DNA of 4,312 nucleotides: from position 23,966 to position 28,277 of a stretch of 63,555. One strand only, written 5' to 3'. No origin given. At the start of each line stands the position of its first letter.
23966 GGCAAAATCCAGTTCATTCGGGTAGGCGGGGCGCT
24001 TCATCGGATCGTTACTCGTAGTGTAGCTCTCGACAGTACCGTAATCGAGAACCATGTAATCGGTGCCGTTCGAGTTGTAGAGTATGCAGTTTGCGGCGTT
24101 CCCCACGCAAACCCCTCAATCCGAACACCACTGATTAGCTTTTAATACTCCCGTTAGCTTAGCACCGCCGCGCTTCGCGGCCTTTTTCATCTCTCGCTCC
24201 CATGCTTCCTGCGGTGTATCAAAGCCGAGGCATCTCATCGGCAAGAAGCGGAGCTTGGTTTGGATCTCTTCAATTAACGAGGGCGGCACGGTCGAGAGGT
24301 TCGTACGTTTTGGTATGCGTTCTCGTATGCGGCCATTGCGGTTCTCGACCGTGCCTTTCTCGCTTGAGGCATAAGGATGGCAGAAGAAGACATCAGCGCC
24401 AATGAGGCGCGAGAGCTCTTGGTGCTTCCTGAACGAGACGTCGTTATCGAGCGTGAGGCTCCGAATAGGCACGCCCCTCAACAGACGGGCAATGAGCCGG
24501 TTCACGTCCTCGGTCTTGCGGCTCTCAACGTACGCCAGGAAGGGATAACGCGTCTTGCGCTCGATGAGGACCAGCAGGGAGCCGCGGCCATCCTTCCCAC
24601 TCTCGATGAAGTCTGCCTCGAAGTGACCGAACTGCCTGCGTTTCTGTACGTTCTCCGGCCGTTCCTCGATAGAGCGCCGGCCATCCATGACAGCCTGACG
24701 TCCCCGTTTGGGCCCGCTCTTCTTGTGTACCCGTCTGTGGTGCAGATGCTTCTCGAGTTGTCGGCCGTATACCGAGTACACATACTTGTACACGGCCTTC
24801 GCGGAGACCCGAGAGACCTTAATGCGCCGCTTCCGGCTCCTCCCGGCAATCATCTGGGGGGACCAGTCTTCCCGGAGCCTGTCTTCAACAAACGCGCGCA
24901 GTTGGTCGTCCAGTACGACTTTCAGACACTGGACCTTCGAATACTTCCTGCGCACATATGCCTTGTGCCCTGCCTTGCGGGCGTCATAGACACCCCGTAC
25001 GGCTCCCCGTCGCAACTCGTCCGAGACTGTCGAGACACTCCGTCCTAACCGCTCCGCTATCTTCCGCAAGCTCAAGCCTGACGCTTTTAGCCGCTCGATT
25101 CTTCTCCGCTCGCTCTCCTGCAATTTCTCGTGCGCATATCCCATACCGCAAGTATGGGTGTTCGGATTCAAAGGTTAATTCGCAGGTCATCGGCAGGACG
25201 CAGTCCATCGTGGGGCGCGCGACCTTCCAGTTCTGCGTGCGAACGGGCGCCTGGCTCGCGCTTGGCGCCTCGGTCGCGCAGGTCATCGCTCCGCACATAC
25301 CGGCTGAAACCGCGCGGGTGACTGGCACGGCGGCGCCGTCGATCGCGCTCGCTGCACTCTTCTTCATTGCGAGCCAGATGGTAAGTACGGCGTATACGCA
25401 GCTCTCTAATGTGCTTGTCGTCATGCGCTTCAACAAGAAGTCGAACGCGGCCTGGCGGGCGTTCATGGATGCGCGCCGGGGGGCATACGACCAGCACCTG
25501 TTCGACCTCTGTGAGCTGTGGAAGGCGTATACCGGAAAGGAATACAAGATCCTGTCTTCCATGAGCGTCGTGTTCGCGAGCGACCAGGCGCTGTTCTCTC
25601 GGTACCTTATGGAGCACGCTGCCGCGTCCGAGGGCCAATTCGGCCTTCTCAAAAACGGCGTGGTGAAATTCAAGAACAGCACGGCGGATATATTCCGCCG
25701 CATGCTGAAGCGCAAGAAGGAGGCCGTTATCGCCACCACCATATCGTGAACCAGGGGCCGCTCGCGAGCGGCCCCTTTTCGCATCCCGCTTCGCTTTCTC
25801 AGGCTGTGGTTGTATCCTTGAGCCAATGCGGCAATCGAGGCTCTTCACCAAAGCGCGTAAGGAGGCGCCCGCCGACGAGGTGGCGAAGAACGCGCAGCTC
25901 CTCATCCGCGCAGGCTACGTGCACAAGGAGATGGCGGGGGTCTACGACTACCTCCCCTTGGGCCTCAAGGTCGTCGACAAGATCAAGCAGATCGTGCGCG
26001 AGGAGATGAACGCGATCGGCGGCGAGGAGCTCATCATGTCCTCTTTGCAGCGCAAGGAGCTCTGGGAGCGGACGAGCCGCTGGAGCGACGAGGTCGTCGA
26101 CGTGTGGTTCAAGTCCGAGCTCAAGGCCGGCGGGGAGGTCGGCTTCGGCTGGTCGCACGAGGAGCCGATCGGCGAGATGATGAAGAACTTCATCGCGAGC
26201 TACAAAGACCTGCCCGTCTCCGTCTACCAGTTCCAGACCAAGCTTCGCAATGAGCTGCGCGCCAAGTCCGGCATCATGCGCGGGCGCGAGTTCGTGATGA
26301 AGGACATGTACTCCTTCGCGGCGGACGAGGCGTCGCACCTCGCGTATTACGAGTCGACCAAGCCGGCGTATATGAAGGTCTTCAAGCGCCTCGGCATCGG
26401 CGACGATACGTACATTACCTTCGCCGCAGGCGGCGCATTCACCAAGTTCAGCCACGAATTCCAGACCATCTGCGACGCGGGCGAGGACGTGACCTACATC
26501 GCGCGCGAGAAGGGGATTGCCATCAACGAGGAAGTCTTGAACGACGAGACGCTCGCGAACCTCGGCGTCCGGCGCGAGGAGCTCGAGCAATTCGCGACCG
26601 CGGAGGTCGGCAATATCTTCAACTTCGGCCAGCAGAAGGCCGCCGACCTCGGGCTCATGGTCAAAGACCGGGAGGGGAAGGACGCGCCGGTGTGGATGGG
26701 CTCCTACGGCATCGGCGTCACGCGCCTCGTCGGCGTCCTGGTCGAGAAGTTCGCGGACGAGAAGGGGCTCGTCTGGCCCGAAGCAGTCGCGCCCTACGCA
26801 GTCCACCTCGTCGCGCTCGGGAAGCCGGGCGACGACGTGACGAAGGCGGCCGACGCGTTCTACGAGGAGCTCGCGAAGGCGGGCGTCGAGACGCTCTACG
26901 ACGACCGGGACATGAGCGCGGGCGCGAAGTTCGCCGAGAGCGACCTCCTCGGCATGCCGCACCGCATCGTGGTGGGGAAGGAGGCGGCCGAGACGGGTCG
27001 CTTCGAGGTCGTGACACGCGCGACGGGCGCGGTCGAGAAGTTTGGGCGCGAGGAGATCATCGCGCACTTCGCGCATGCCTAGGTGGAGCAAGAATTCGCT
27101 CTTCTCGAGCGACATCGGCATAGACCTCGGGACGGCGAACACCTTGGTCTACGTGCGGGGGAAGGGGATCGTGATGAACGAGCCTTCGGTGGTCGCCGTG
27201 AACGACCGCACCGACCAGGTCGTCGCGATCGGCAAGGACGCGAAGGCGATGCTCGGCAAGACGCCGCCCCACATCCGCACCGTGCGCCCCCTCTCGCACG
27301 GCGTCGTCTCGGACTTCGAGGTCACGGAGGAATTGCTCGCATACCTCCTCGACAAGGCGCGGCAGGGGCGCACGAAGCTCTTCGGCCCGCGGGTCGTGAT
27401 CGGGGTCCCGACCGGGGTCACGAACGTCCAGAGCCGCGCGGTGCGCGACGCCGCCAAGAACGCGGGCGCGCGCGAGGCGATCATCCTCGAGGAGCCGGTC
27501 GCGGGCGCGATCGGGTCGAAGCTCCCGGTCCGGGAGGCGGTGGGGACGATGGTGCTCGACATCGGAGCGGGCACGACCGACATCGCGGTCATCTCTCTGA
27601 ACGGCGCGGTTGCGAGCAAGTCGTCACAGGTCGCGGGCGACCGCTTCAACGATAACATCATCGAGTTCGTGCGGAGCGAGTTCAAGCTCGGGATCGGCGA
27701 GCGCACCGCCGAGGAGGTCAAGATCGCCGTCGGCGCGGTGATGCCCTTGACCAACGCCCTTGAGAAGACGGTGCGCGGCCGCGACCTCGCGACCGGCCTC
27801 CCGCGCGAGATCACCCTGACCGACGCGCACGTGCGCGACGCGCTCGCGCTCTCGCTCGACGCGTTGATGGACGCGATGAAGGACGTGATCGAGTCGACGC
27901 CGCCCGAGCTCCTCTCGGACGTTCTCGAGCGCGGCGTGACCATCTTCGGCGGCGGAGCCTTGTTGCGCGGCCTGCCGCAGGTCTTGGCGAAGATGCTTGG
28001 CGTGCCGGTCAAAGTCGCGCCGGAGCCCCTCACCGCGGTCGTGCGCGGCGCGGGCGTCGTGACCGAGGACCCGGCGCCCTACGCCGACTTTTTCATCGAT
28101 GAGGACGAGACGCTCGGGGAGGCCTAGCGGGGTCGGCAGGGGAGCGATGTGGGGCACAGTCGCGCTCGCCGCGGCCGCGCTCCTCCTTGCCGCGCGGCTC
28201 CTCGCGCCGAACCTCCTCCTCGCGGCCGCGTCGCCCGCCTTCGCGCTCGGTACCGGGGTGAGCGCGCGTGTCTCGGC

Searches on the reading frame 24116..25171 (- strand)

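Call 63: search_protein_families(library=pfam, proteins=[window:24116-25171:-], max_evalue=0.00001)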
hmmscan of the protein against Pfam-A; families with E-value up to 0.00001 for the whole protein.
window:24116-25171:- (351 aa): 2 families
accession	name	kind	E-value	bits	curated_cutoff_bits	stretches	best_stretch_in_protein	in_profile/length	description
PF13936.12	HTH_38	-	1.4e-12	47.6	27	1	16-56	4-44/44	Helix-turn-helix domain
PF13384.12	HTH_23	-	2.4e-06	27.6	24.6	1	17-55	2-40/50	Homeodomain-like domain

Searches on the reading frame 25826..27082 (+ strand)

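Call 63: search_protein_families(library=pfam, proteins=[window:25826-27082:+], max_evalue=0.00001)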
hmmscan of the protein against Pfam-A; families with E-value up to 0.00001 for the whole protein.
window:25826-27082:+ (418 aa): 2 families
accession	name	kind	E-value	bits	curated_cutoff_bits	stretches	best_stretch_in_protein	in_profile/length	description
PF00587.30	tRNA-synt_2b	-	3.4e-21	76.5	29.3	1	110-308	16-178/179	tRNA synthetase class II core domain (G, H, P, S and T)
PF03129.25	HGTP_anticodon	-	1.4e-16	60.9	21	1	327-413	3-89/94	Anticodon binding domain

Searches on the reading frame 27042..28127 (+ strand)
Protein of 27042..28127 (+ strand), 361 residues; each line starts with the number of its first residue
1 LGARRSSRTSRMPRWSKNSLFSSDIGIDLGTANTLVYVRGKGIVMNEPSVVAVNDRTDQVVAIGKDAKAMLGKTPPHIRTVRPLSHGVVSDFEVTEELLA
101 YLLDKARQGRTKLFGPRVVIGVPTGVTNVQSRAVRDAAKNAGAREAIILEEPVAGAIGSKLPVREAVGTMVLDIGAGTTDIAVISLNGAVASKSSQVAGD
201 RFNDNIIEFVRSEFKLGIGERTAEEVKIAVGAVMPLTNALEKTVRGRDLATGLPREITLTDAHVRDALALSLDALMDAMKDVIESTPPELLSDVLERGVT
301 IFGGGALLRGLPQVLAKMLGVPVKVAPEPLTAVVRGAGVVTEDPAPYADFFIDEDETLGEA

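Call 63: search_protein_families(library=pfam, proteins=[window:27042-28127:+], max_evalue=0.00001)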
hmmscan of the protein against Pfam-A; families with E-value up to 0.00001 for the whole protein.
window:27042-28127:+ (361 aa): 3 families
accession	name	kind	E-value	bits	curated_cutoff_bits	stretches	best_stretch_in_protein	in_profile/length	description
PF06723.19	MreB_Mbl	-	1.2e-125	419.1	27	1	23-343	2-321/327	MreB/Mbl protein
PF00012.26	HSP70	-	1.5e-12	47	20.6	1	95-217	110-241/599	Hsp70 protein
PF14450.12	FtsA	-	4.7e-11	43.6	31.8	1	170-327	1-111/127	Cell division protein FtsA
